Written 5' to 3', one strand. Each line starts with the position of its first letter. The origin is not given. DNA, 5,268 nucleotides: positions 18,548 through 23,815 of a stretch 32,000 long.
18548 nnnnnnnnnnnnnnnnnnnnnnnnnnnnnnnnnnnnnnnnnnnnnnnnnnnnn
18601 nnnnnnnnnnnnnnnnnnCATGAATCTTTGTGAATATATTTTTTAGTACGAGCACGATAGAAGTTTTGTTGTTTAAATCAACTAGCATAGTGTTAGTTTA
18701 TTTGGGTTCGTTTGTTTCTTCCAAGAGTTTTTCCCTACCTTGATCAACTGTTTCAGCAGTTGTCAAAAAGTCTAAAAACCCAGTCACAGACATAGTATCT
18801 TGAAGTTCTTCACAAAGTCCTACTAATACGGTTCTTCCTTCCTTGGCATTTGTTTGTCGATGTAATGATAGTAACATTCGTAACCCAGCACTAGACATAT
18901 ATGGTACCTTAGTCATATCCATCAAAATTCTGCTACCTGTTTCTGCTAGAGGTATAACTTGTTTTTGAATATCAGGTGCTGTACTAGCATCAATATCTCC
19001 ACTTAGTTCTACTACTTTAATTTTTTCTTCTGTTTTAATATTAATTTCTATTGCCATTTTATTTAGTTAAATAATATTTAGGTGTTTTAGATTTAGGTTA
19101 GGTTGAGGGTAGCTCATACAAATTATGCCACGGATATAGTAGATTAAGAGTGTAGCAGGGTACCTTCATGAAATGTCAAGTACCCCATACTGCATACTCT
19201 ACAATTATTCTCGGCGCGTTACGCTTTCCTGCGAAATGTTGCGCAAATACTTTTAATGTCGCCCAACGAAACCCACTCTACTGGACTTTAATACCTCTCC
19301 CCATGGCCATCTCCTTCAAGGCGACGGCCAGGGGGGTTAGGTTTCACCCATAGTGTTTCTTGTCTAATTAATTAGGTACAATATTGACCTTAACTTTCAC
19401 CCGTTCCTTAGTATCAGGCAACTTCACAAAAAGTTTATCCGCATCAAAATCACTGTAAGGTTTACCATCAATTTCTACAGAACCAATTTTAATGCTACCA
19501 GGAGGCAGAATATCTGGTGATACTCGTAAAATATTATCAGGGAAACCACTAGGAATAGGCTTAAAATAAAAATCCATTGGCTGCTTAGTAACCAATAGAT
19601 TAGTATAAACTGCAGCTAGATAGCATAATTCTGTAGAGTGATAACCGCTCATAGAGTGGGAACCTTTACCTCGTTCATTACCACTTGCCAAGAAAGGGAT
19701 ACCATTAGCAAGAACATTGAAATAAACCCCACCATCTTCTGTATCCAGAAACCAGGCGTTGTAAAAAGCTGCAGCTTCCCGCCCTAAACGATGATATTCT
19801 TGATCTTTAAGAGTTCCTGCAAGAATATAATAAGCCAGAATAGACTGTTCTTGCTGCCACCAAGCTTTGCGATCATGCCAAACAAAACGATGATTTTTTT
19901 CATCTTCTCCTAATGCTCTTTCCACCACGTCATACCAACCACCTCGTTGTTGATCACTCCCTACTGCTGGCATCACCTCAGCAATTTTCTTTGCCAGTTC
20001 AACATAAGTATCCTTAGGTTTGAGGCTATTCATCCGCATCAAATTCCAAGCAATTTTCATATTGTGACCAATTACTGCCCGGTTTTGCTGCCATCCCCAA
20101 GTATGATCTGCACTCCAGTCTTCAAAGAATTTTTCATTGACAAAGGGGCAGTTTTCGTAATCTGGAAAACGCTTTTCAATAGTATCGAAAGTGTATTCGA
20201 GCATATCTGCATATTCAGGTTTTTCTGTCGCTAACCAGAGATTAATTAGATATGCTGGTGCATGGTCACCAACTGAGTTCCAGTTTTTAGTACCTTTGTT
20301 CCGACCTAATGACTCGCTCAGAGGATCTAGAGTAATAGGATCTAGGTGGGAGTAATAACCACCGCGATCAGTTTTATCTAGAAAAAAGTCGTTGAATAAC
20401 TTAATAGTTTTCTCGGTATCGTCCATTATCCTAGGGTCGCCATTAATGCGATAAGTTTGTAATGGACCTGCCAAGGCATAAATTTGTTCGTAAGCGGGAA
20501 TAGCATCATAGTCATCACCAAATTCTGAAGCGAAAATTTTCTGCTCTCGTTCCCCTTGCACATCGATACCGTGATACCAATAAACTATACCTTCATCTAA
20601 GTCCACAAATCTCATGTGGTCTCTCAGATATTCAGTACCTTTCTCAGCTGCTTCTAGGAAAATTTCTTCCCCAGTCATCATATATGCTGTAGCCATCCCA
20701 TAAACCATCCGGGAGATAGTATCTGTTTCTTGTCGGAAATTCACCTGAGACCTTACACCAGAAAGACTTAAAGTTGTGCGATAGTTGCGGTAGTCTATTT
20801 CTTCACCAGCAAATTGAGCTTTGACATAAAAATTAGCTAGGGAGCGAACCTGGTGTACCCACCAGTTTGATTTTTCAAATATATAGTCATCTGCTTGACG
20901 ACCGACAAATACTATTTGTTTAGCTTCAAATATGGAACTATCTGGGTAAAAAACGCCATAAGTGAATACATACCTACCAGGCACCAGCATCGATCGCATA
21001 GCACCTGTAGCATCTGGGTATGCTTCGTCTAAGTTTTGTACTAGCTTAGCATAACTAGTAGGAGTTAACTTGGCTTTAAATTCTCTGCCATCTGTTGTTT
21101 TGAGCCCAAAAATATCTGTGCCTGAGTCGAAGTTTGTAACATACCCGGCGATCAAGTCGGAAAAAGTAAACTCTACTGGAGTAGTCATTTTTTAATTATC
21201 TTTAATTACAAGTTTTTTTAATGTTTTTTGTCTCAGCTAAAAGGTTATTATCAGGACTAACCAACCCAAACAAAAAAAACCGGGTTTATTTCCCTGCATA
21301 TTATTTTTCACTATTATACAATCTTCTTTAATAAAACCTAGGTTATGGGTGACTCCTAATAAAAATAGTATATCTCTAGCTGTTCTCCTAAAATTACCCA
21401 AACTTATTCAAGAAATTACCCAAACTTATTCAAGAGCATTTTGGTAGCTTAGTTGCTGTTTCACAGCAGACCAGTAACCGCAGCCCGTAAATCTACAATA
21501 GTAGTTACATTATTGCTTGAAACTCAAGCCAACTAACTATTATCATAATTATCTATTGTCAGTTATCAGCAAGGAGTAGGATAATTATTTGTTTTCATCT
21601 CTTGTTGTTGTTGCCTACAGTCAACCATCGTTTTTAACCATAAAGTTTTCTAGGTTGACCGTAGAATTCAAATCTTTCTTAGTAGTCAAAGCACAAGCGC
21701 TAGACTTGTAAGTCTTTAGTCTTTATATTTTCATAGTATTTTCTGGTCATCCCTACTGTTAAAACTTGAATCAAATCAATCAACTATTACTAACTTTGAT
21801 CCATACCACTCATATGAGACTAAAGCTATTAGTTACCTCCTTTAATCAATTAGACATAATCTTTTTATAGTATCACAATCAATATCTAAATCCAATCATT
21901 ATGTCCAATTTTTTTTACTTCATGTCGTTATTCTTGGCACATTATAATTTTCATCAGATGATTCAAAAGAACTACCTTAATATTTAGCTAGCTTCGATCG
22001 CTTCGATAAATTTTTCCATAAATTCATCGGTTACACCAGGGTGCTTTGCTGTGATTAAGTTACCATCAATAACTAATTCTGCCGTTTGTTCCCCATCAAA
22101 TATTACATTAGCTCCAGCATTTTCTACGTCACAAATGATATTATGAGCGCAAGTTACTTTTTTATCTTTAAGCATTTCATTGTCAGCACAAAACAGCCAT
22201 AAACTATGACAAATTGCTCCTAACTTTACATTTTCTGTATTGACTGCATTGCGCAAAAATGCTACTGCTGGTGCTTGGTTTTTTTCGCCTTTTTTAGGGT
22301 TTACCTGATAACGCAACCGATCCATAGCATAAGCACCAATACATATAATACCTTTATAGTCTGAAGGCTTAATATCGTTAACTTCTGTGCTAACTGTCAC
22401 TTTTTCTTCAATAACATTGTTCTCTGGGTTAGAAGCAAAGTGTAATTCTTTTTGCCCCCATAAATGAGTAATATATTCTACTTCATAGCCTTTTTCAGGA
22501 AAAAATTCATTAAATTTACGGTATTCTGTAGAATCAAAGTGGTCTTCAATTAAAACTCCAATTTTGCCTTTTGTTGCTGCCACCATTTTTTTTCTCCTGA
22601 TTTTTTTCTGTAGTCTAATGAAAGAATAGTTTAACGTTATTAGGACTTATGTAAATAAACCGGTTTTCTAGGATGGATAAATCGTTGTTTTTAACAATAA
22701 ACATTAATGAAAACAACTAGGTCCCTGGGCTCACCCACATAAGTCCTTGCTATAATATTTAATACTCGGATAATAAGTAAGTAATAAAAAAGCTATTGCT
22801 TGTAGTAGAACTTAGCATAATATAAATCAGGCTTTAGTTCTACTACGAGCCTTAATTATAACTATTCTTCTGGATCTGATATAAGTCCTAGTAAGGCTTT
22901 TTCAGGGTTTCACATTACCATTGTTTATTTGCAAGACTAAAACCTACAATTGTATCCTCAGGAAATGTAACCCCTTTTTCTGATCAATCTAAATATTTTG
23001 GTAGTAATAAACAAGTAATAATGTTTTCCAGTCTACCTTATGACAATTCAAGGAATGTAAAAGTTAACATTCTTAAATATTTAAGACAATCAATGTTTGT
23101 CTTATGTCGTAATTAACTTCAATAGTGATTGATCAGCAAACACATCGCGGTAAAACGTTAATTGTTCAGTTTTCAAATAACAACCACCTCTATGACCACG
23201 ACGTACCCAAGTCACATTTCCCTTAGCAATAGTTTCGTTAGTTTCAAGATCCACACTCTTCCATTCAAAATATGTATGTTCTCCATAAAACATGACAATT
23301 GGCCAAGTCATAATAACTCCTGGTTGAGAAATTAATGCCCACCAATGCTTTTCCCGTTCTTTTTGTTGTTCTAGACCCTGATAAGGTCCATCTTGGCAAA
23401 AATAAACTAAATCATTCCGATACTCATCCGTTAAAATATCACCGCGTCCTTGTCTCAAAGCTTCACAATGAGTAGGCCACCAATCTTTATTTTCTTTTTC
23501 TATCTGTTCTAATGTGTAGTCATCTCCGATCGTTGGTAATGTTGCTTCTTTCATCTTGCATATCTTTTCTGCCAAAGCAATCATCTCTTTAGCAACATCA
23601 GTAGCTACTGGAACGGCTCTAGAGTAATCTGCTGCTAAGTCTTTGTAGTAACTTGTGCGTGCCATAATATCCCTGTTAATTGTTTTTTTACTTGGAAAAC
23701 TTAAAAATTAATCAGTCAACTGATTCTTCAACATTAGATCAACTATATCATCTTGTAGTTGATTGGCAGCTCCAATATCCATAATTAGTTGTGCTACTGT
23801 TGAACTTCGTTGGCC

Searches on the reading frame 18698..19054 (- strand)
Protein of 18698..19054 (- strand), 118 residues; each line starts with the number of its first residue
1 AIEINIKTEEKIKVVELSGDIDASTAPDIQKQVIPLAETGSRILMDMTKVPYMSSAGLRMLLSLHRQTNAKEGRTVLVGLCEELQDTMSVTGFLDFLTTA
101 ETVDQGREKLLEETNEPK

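Call 58: search_protein_families(library=pfam, proteins=[window:18698-19054:-], max_evalue=0.001)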
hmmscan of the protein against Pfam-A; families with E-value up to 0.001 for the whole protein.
window:18698-19054:- (118 aa): 2 families
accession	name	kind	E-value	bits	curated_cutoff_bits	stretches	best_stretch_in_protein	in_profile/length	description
PF01740.26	STAS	-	8.4e-23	80.6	22.6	1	4-105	2-105/106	STAS domain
PF13466.11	STAS_2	-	1.2e-13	51.4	29.2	1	15-93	1-79/80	STAS domain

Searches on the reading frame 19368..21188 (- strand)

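Call 28: search_protein_families(library=pfam, proteins=[window:19368-21188:-], max_evalue=0.01)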
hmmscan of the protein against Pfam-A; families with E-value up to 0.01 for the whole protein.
window:19368-21188:- (606 aa): 2 families
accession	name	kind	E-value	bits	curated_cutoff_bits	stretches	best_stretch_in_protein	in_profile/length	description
PF07221.17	GlcNAc_2-epim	-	7.7e-12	45.5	23.4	1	319-489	154-321/347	N-acylglucosamine 2-epimerase (GlcNAc 2-epimerase)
PF00386.27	C1q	-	0.0078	16.9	23.7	0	30-80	5-54/127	C1q domain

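Call 60: search_protein_families(library=ncbifam, proteins=[window:19368-21185:-], max_evalue=0.01)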
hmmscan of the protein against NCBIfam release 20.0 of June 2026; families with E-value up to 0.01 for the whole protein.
window:19368-21185:- (605 aa): 1 family
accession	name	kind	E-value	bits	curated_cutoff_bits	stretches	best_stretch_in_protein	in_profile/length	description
NF041848.1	celb_epim_EpiA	equivalog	0.00025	20.3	800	0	400-498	23-114/405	cellobiose 2-epimerase EpiA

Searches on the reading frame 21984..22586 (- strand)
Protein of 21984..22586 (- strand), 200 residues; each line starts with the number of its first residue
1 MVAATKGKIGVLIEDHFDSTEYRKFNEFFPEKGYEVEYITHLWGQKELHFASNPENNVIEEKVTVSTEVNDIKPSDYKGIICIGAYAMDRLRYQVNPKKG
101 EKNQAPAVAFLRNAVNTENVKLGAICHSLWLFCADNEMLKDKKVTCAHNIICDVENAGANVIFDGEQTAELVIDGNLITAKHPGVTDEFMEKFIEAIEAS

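Call 28: search_protein_families(library=pfam, proteins=[window:21984-22586:-], max_evalue=0.01)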
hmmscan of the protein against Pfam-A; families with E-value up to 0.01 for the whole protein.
window:21984-22586:- (200 aa): 1 family
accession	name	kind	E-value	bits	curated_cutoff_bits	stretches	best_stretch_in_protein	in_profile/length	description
PF01965.30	DJ-1_PfpI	-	2.7e-18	66.8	26.6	1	8-195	2-164/165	DJ-1/PfpI family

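Call 60: search_protein_families(library=ncbifam, proteins=[window:21984-22583:-], max_evalue=0.01)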
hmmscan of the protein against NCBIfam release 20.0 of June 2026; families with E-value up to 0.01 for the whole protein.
window:21984-22583:- (199 aa): 3 families
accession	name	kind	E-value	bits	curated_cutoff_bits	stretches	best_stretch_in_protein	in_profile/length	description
TIGR01382.1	PfpI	subfamily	2.2e-21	76.1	139.05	1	7-197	1-169/169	DJ-1/PfpI/YhbO family deglycase/protease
NF040823.1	deglyc_PfpI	equivalog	1.4e-09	38.1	330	1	61-194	47-163/166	deglycase PfpI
TIGR01383.1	not_thiJ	equivalog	0.00059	19.6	131.25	1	114-196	92-168/180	DJ-1 family glyoxalase III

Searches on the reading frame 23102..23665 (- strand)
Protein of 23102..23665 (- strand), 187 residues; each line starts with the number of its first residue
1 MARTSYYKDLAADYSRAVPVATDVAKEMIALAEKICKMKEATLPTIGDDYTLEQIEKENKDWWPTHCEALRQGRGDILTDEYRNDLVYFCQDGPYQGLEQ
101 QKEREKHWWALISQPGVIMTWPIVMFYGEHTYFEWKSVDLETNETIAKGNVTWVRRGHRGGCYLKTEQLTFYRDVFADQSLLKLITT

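Call 28: search_protein_families(library=pfam, proteins=[window:23102-23665:-], max_evalue=0.01)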
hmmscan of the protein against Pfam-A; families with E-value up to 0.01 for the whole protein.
window:23102-23665:- (187 aa): 0 families

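Call 60: search_protein_families(library=ncbifam, proteins=[window:23102-23662:-], max_evalue=0.01)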
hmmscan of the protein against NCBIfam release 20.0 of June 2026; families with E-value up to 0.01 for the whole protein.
window:23102-23662:- (186 aa): 0 families

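Call 80: find_homologous_proteins(query=window:23102-23662:-, max_evalue=1e-10)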
Query window:23102-23662:- (186 aa): 932 proteins with E <= 1e-10 among 957 candidates; the best 120 are listed.
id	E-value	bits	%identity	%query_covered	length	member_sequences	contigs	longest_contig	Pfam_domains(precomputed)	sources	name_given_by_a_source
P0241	2.1e-121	421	96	100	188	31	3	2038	-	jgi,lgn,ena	-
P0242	6.7e-113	393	91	99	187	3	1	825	-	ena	-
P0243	1.2e-106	372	87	99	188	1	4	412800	-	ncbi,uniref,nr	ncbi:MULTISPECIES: hypothetical protein [unclassified Okeania]|uniref:hypothetical protein n=1 Tax=u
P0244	1.3e-106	372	87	99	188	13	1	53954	-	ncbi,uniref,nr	ncbi:MAG: hypothetical protein F6K23_29845 [Okeania sp. SIO2C9]|uniref:hypothetical protein n=1 Tax=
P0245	4.5e-106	371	86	99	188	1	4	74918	-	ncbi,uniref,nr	ncbi:MAG: hypothetical protein F6K25_12050 [Okeania sp. SIO2G4]|uniref:hypothetical protein n=1 Tax=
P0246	1.2e-102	359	84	99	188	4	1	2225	-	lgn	-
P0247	5.2e-100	351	82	99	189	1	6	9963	-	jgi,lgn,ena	-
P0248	7.1e-100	350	81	99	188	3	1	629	-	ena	-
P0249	7.2e-99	347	81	99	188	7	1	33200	-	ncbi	ncbi:MAG: hypothetical protein AB4352_21485 [Hormoscilla sp.]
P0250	1.1e-98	346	80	99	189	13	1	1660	-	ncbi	-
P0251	1.3e-98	346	78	98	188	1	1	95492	-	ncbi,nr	ncbi:MAG: hypothetical protein VKK42_26425 [Lyngbya sp.]|nr:hypothetical protein [Lyngbya sp.]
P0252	1.3e-98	346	81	99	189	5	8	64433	-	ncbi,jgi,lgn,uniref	ncbi:MAG: hypothetical protein RIE73_33885 [Coleofasciculus sp. C1-SOL-03]|jgi:hypothetical protein|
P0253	1.3e-98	346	81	99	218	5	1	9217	-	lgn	-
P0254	2.0e-98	346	79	99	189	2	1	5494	-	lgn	-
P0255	3.4e-98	345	78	100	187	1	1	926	-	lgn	-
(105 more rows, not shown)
